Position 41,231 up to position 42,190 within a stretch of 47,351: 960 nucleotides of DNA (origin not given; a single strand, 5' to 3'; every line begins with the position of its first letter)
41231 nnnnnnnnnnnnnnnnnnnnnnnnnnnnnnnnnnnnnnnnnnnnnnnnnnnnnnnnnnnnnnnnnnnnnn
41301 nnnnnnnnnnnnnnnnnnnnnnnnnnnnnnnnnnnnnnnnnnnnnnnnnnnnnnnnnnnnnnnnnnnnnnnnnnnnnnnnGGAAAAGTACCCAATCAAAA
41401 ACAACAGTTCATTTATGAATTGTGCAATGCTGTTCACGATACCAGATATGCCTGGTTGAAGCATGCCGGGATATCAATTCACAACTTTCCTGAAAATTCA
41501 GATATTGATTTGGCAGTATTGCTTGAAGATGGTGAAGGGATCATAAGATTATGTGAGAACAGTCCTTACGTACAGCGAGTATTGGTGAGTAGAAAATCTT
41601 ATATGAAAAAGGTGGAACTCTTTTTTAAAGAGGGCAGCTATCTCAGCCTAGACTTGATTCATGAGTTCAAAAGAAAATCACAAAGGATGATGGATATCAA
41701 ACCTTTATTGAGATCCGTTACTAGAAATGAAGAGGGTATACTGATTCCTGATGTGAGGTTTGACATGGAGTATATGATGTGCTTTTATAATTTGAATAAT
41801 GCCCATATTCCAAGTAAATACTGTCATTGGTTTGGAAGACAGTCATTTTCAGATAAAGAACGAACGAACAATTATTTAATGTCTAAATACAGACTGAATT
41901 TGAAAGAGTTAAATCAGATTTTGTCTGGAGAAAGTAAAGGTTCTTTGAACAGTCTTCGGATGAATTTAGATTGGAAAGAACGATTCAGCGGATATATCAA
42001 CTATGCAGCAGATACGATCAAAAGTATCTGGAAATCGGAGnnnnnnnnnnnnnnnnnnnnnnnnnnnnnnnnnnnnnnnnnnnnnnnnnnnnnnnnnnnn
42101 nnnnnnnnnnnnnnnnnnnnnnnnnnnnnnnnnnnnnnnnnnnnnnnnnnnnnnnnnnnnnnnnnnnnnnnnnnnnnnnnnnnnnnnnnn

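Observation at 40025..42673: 882-aa fusion of an APH-like kinase, an NTase-like domain and a dTMP-kinase-like P-loop kinase inside the EPS locus, with its own UAS/sigma54-like promoter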

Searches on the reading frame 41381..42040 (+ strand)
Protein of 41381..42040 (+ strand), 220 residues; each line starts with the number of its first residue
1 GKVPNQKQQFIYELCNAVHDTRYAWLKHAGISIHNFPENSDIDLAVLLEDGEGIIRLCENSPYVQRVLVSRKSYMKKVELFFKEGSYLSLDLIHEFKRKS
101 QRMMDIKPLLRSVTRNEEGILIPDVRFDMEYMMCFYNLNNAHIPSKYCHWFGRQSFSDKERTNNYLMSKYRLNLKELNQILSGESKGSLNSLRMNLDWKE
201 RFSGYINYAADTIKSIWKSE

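Call 30: search_solved_structures(query=A2, max_evalue=10, show_alignments=3)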
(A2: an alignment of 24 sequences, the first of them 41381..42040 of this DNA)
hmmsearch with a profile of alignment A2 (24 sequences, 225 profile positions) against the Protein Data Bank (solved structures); distinct sequences matched with E-value up to 10: 1.
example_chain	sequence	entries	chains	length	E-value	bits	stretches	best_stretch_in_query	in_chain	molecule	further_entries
9iy9_A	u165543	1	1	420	0.21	14.4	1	176-221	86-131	Exported protein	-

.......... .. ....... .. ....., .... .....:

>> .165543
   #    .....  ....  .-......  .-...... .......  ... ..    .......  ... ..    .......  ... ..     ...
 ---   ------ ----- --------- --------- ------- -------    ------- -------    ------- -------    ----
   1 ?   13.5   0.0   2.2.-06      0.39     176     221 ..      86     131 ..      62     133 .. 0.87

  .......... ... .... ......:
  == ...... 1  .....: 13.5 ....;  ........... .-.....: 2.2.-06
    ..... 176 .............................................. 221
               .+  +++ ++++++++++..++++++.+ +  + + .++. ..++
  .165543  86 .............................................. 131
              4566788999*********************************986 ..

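Call 36: predict_structure(alignment_id=A2)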
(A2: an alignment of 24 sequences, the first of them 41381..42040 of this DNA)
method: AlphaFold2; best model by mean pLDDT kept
length: 220 residues; sequences in the alignment: 24
mean_pLDDT: 90.1   pTM: 0.86
mean pLDDT of the five models: 90.1, 89.3, 87.7, 86.9, 86.4
residues with pLDDT >= 90: 144; 70-90: 65; 50-70: 11; < 50: 0
segments of 3 or more residues with pLDDT < 50: none
pLDDT, mean of each block of 10 residues (from residue 1): 85 93 92 85 96 97 97 96 95 92 93 94 96 88 91 93 92 82 70 77 90 86
secondary structure, 60 per line:
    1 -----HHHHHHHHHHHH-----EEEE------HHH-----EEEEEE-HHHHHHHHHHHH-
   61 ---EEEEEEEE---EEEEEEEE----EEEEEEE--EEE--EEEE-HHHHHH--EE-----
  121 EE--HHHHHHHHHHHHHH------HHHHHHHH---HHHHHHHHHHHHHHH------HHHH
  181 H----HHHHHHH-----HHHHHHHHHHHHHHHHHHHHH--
elements in order: H6-17 E23-26 E41-46 H48-59 E64-71 E75-82 E87-93 E96-98 E101-104 H106-111 H125-138 H145-152 H156-170 H177-181 H186-192 H198-218

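Call 38: fold_search(model_id=the predicted structure, library=pdb)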
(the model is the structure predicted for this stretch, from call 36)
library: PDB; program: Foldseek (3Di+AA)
matches with E <= 10: 1101; with E <= 0.001: 4
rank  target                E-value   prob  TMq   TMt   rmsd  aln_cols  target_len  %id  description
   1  8exe_A                1.6e-04  0.95  0.25  0.19  17.7       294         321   10  Crystal structure of human FAM46A-BCCIPa complex at 3.5 angstrom resolution (released 2023-03-15)
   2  8exf_A                3.8e-04  0.84  0.25  0.20  16.9       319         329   11  Crystal structure of human FAM46A-BCCIPa complex at 3.2 angstrom resolution (released 2023-03-15)
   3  6jyj_C                4.6e-04  0.84  0.25  0.19  16.1       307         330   13  Crystal structure of FAM46B (TENT5B) (released 2020-03-04)
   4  6jyj_A                7.4e-04  0.82  0.26  0.19  15.5       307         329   12  Crystal structure of FAM46B (TENT5B) (released 2020-03-04)
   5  6w3i_A                1.2e-03  0.72  0.25  0.20  16.6       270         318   11  Crystal structure of a FAM46C mutant in complex with Plk4 (released 2020-05-06)
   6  7cqz                  1.8e-03  0.72  0.25  0.19  17.0       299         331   11  crystal structure of mouse FAM46C (TENT5C) (released 2021-06-09)
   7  4fo1_A                2.6e-03  1.00  0.36  0.47   5.6       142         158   15  Crystal structure of lincosamide antibiotic adenylyltransferase LnuA, apo (released 2012-07-04)
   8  5w0n_A                2.8e-03  1.00  0.27  0.17   4.8       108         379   14  Structure of human TUT7 catalytic module (CM) in complex with UMPNPP and U2 RNA (released 2017-06-28)
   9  6w38_A                2.8e-03  0.69  0.26  0.19  16.8       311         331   12  Crystal structure of the FAM46C/Plk4 complex (released 2020-05-06)
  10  6jyj_B                3.1e-03  0.60  0.24  0.19  16.0       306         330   11  Crystal structure of FAM46B (TENT5B) (released 2020-03-04)
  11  8opt_A                4.2e-03  1.00  0.27  0.09   5.3       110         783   15  Human terminal uridylyltransferase 7 (TUT7/ZCCHC6) bound with pre-let7g miRNA and Lin28A - complex 2 (released 2024-07-24)
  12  1f5a                  4.7e-03  0.97  0.23  0.12   7.6       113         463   14  CRYSTAL STRUCTURE OF MAMMALIAN POLY(A) POLYMERASE (released 2000-09-13)
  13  3nyb_A                5.0e-03  0.89  0.29  0.22  11.2       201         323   11  Structure and function of the polymerase core of TRAMP, a RNA surveillance complex (released 2010-08-04)
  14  2o1p_B                5.0e-03  0.85  0.26  0.13  10.2       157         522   15  Structure of yeast Poly(A) Polymerase in a somewhat closed state (released 2007-01-23)
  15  6w36                  5.3e-03  0.47  0.23  0.18  17.0       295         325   10  Crystal structure of FAM46C (released 2020-05-06)
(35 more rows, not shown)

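Call 42: search_protein_representatives(alignment_id=A2)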
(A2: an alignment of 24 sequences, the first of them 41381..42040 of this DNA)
Query: 24 sequences, 225 profile positions. Proteins with E-value up to 0.001 (for the whole library): 473; up to 1e-10: 402; up to 1e-30: 305. The best 150 are listed.
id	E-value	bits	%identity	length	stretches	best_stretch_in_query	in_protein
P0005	1.8e-75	269.8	-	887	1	2-225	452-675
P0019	1.4e-74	266.9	-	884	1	4-225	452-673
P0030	2.3e-73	262.9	-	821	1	3-224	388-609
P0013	2.1e-70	253.2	-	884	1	2-225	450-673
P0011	2.3e-70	253.1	-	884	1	2-225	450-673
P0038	2.3e-70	253.1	-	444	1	2-225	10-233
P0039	2.7e-69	249.6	-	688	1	4-223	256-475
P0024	3.1e-67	242.8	-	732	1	3-224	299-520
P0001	7.1e-67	241.7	-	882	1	4-224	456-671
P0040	1.1e-65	237.7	-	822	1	5-225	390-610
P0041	6.4e-65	235.3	-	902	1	2-223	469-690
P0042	3.2e-64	233.0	-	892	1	6-225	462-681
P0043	1.6e-63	230.7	-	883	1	3-223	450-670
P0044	1.8e-63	230.5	-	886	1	2-225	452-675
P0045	1.9e-63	230.4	-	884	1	5-225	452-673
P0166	1.7e-48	181.5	-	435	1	3-219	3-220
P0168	2.4e-48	181.0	-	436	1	3-224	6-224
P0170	4.0e-48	180.3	-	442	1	3-220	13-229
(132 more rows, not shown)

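Call 45: find_encoding_contigs(protein=P0038, flank=8000, max_places=2)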
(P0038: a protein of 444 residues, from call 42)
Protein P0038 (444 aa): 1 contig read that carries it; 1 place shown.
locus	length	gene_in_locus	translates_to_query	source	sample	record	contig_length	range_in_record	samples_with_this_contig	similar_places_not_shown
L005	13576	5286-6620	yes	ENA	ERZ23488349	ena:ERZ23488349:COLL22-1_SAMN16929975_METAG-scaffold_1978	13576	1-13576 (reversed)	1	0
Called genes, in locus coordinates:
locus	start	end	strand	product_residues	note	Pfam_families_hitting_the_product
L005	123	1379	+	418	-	PF01943:Polysacc_synt (faint)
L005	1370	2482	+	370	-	PF13439:Glyco_transf_4, PF20706:GT4-conflict, PF00534:Glycos_transf_1, PF13692:Glyco_trans_1_4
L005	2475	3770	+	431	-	PF04932:Wzy_C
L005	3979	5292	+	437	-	-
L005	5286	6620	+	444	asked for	PF02223:Thymidylate_kin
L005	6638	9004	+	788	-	PF13439:Glyco_transf_4 (faint), PF20706:GT4-conflict, PF00534:Glycos_transf_1, PF13524:Glyco_trans_1_2 (faint), PF13692:Glyco_trans_1_4, PF00534:Glycos_transf_1, PF20706:GT4-conflict (weak), PF13692:Glyco_trans_1_4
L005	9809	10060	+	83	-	-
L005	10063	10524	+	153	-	PF00072:Response_reg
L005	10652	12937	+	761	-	PF13715:CarbopepD_reg_2 (weak), PF07715:Plug, PF00593:TonB_dep_Rec_b-barrel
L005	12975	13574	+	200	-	?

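Call 66: find_encoding_contigs(protein=P0166, flank=7000, max_places=1)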
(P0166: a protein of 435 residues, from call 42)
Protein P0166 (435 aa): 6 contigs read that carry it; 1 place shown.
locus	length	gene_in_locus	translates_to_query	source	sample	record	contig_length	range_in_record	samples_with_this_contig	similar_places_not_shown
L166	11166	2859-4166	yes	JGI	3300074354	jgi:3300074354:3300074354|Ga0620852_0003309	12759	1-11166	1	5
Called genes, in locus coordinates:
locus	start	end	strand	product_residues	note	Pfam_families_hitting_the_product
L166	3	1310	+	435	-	?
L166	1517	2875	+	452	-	-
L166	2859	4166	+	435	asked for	PF02223:Thymidylate_kin (faint)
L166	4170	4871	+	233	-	PF00132:Hexapep, PF14602:Hexapep_2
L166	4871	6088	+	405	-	PF20706:GT4-conflict, PF00534:Glycos_transf_1, PF13692:Glyco_trans_1_4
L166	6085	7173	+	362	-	PF13439:Glyco_transf_4, PF20706:GT4-conflict (weak), PF00534:Glycos_transf_1, PF13692:Glyco_trans_1_4, PF13524:Glyco_trans_1_2 (weak)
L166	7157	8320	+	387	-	PF09314:DUF1972, PF13439:Glyco_transf_4, PF13579:Glyco_trans_4_4, PF00534:Glycos_transf_1, PF13692:Glyco_trans_1_4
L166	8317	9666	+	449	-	-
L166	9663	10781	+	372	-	PF13439:Glyco_transf_4, PF13579:Glyco_trans_4_4, PF20706:GT4-conflict, PF00534:Glycos_transf_1, PF13692:Glyco_trans_1_4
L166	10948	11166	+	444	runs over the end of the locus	PF04932:Wzy_C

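Call 67: find_encoding_contigs(protein=P0170, flank=7000, max_places=1)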
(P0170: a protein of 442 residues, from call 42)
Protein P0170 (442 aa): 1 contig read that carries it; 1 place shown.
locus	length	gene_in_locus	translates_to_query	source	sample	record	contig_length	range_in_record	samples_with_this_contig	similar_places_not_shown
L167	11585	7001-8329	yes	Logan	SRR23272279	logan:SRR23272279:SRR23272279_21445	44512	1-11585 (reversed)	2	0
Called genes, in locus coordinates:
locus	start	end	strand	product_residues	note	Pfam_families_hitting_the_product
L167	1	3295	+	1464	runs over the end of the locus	PF00082:Peptidase_S8, PF00041:fn3 (faint), PF18962:Por_Secre_tail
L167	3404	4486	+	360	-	PF13439:Glyco_transf_4, PF13579:Glyco_trans_4_4, PF20706:GT4-conflict (weak), PF00534:Glycos_transf_1, PF13692:Glyco_trans_1_4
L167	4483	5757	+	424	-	PF04932:Wzy_C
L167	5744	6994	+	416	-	PF01636:APH (weak)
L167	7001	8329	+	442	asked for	PF02223:Thymidylate_kin (faint)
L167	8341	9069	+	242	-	PF25087:GMPPB_C (faint), PF00132:Hexapep, PF14602:Hexapep_2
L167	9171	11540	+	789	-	PF20706:GT4-conflict, PF00534:Glycos_transf_1, PF13692:Glyco_trans_1_4, PF13524:Glyco_trans_1_2 (faint), PF13439:Glyco_transf_4, PF13579:Glyco_trans_4_4 (weak), PF00534:Glycos_transf_1, PF13692:Glyco_trans_1_4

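Call 68: find_encoding_contigs(protein=P0168, flank=7000, max_places=1)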
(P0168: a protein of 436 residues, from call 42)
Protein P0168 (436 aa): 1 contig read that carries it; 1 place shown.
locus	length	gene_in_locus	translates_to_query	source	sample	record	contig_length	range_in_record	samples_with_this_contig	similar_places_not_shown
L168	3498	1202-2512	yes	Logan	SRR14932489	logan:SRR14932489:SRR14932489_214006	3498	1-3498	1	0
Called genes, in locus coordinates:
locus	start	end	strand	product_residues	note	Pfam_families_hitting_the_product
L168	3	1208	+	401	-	?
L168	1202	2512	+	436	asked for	PF02223:Thymidylate_kin (faint)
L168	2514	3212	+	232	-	PF25084:LbH_EIF2B (faint), PF00132:Hexapep, PF14602:Hexapep_2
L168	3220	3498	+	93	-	?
